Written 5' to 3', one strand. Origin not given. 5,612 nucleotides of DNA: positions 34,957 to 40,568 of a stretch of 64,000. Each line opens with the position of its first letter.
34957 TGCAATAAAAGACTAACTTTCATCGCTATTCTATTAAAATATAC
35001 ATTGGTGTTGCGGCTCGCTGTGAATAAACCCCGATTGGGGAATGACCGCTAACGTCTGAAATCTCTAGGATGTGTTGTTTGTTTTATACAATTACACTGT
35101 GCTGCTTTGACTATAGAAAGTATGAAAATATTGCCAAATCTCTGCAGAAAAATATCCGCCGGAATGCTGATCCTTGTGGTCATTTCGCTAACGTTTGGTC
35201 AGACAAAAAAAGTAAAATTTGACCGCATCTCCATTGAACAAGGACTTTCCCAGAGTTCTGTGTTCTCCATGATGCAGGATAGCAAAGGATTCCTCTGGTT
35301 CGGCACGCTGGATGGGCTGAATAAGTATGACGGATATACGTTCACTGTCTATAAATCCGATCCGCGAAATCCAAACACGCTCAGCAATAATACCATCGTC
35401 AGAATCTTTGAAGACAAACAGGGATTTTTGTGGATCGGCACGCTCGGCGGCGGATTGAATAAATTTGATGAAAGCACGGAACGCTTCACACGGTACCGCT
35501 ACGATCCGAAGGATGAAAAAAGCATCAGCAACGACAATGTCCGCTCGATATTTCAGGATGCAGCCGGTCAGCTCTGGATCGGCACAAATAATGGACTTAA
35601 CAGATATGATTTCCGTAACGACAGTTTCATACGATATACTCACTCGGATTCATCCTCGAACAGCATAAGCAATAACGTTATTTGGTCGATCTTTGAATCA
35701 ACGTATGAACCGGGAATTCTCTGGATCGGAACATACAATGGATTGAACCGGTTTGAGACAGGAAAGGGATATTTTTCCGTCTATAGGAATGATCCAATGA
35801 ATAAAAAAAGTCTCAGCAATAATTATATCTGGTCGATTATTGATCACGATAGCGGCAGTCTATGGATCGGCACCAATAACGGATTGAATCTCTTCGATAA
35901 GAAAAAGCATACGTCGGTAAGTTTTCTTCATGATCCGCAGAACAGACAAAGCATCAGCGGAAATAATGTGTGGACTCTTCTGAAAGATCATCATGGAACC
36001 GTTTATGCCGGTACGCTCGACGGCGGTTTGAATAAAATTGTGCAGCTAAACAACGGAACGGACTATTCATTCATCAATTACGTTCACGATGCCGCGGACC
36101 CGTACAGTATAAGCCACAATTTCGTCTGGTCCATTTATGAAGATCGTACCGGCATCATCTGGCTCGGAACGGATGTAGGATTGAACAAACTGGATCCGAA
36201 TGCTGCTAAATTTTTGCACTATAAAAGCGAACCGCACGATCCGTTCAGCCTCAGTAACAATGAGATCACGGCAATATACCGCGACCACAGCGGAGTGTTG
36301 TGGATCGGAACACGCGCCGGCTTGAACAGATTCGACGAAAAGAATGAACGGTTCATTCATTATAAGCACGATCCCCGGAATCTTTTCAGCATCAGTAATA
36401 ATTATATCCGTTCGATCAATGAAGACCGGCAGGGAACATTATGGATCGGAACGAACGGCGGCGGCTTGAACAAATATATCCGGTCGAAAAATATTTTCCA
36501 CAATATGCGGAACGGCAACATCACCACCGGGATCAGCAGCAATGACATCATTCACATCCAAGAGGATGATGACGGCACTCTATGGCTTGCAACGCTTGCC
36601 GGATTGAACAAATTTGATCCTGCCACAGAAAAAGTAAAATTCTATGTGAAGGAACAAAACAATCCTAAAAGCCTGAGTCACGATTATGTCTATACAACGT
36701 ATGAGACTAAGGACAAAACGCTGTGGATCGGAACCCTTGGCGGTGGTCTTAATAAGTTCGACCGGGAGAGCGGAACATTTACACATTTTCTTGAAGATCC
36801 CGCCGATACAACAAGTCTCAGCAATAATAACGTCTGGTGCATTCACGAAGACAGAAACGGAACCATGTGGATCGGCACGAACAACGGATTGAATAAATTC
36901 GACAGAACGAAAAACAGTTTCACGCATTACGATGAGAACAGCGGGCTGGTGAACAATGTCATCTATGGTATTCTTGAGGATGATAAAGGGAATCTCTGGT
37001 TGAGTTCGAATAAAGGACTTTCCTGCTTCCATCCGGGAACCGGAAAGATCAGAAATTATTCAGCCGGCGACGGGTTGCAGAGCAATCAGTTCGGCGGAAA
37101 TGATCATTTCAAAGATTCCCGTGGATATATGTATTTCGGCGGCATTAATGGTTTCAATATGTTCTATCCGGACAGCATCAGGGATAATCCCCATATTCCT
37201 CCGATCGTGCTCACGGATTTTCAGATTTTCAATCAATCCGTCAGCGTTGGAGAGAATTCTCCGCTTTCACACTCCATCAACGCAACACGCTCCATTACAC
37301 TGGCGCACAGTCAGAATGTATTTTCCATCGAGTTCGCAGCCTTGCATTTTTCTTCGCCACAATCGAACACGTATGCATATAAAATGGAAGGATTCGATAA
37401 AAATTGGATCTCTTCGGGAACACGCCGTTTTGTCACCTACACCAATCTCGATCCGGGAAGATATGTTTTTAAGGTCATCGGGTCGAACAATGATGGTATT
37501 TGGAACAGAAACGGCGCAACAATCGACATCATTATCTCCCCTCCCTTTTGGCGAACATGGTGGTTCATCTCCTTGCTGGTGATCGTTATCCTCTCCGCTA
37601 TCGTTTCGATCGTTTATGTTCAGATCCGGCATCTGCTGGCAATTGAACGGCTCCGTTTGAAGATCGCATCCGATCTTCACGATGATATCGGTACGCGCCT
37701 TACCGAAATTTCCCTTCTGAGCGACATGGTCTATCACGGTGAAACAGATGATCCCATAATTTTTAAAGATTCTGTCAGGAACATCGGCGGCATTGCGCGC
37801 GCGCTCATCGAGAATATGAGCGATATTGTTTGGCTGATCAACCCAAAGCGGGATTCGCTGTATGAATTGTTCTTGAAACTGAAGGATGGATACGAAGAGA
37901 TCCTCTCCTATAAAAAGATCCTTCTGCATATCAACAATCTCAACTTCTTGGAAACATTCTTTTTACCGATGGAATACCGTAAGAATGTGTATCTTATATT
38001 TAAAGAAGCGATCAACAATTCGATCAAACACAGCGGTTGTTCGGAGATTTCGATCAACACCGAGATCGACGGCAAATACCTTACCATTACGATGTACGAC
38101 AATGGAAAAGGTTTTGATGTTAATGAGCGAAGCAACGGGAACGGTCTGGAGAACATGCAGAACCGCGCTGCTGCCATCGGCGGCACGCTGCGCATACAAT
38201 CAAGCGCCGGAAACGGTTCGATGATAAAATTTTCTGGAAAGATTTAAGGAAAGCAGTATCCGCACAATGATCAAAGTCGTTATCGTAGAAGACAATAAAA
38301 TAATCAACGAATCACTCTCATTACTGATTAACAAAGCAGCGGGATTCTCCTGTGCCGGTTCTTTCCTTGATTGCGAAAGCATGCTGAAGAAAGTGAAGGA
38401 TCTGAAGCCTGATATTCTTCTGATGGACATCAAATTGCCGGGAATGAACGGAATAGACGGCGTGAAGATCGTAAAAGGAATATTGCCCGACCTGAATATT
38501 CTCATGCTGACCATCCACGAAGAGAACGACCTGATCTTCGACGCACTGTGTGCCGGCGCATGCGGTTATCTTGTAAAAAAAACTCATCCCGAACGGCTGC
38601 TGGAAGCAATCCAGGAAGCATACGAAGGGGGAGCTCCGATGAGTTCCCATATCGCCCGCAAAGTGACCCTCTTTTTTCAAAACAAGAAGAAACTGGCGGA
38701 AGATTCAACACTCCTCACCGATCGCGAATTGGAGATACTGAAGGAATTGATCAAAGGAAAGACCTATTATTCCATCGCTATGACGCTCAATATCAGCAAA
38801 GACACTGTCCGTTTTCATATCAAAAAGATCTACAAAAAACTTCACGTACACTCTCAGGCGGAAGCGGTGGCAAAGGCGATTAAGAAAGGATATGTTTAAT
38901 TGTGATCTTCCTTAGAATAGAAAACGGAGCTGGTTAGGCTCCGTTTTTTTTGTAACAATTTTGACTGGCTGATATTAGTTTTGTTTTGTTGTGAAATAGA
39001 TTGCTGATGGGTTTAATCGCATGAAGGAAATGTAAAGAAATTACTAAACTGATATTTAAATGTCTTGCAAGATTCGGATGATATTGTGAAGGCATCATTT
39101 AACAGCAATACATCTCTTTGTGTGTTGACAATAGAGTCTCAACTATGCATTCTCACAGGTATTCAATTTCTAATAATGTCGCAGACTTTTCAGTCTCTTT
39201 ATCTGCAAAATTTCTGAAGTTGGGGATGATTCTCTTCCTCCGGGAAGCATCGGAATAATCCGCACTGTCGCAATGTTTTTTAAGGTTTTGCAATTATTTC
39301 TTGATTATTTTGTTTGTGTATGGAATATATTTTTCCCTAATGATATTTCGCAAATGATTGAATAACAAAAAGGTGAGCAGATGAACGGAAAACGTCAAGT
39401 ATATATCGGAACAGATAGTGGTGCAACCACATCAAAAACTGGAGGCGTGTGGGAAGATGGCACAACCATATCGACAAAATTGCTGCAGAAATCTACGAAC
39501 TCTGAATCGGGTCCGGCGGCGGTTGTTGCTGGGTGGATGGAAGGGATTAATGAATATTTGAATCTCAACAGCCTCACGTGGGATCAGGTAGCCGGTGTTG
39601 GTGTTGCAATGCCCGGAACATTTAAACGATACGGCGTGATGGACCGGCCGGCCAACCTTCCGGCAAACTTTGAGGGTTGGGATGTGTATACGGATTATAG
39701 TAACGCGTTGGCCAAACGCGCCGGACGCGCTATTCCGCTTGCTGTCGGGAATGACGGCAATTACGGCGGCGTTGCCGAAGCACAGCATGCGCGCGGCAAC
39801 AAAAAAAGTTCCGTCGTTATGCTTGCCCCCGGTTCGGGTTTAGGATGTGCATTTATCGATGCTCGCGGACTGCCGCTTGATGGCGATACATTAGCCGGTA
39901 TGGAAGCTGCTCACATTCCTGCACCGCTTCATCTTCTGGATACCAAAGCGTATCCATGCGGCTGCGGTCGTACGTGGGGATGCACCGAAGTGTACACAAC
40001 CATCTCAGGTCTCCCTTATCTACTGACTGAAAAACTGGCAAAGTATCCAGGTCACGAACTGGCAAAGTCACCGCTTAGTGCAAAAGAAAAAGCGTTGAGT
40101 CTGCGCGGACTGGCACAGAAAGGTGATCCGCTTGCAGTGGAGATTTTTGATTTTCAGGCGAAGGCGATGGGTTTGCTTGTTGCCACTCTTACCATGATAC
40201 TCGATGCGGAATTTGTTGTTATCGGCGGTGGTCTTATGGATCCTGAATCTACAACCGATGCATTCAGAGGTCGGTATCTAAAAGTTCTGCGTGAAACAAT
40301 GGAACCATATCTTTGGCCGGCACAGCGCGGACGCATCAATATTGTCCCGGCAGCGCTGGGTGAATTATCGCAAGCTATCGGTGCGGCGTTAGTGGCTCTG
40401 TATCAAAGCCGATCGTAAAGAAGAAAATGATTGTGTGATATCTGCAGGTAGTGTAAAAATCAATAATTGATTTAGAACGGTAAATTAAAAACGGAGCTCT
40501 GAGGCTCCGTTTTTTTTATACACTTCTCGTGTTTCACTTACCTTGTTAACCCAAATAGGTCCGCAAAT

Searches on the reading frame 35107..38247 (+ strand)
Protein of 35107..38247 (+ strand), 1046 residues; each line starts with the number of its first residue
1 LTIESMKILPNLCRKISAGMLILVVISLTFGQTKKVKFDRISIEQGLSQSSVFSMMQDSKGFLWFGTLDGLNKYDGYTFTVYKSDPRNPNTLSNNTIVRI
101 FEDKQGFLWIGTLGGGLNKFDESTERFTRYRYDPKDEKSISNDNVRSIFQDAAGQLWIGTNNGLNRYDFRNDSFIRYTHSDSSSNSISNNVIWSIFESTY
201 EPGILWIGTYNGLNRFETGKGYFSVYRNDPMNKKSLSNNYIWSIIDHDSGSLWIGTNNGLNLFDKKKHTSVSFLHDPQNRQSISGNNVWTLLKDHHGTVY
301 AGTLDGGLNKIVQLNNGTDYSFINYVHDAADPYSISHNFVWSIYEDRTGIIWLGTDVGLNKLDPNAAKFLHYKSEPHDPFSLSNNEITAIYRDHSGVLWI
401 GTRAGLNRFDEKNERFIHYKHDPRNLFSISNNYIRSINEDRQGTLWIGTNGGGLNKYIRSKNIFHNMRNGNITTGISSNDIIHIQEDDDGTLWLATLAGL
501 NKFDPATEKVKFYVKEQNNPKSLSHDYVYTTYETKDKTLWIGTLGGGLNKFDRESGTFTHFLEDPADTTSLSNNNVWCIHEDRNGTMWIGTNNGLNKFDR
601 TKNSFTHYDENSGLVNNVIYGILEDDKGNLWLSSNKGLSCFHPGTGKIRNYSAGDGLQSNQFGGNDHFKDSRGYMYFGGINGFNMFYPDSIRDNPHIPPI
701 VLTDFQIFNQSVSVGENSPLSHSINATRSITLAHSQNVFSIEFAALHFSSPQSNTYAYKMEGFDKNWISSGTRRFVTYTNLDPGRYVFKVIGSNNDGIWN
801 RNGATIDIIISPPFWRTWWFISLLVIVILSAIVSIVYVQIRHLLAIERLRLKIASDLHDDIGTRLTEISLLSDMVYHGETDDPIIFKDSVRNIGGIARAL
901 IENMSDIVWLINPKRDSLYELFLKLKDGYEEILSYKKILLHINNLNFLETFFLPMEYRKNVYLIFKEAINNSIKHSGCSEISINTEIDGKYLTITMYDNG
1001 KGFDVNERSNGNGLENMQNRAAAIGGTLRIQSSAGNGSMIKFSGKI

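Call 23: search_protein_families(library=pfam, proteins=[window:35107-38247:+], max_evalue=0.001)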
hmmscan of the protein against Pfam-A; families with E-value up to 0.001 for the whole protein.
window:35107-38247:+ (1046 aa): 7 families
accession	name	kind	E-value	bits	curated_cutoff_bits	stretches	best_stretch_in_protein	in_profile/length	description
PF07494.17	Reg_prop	-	2.8e-70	223.6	20.4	8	570-593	1-24/24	Two component regulator propeller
PF07495.19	Y_Y_Y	-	4.9e-19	68.4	26.6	1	748-810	2-64/65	Y_Y_Y domain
PF23748.1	Beta-prop_LRRK2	-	4.1e-13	49.5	26.9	0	230-275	265-311/359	LRRK2 beta propeller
PF02518.31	HATPase_c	-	2e-09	38.3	26.4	1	960-1042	5-105/111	Histidine kinase-, DNA gyrase B-, and HSP90-like ATPase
PF08450.18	SGL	-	7.7e-07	29.4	26.3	0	530-595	45-107/246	SMP-30/Gluconolactonase/LRE-like region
PF13581.12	HATPase_c_2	-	4e-05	24.1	27.4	1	946-1011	17-87/127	Histidine kinase-like ATPase domain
PF07730.19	HisKA_3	-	7.8e-05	23.6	24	1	850-914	2-66/68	Histidine kinase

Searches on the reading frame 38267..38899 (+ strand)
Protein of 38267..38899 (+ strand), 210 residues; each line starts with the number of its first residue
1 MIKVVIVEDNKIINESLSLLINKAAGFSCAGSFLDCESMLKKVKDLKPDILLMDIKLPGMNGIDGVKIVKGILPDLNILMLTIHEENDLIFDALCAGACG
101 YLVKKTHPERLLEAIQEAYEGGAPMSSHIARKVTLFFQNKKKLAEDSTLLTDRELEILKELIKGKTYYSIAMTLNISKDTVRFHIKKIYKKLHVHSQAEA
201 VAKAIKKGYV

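Call 23: search_protein_families(library=pfam, proteins=[window:38267-38899:+], max_evalue=0.001)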
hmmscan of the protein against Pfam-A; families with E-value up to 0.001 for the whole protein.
window:38267-38899:+ (210 aa): 3 families
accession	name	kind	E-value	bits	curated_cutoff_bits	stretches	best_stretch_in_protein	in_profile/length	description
PF00072.30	Response_reg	-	5.5e-23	81.7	30.2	1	4-116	1-111/111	Response regulator receiver domain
PF00196.25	GerE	-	4.9e-18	65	23.5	1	149-203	2-56/57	Bacterial regulatory proteins, luxR family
PF04967.18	HTH_10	-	2.8e-05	24.3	23.1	0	164-192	23-51/53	HTH DNA binding domain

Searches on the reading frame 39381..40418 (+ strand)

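Call 23: search_protein_families(library=pfam, proteins=[window:39381-40418:+], max_evalue=0.001)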
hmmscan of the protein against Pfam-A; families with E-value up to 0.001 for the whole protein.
window:39381-40418:+ (345 aa): 1 family
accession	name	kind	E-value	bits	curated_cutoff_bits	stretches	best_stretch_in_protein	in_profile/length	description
PF00480.26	ROK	-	5.3e-23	82.4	22.9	1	9-339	2-291/294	ROK family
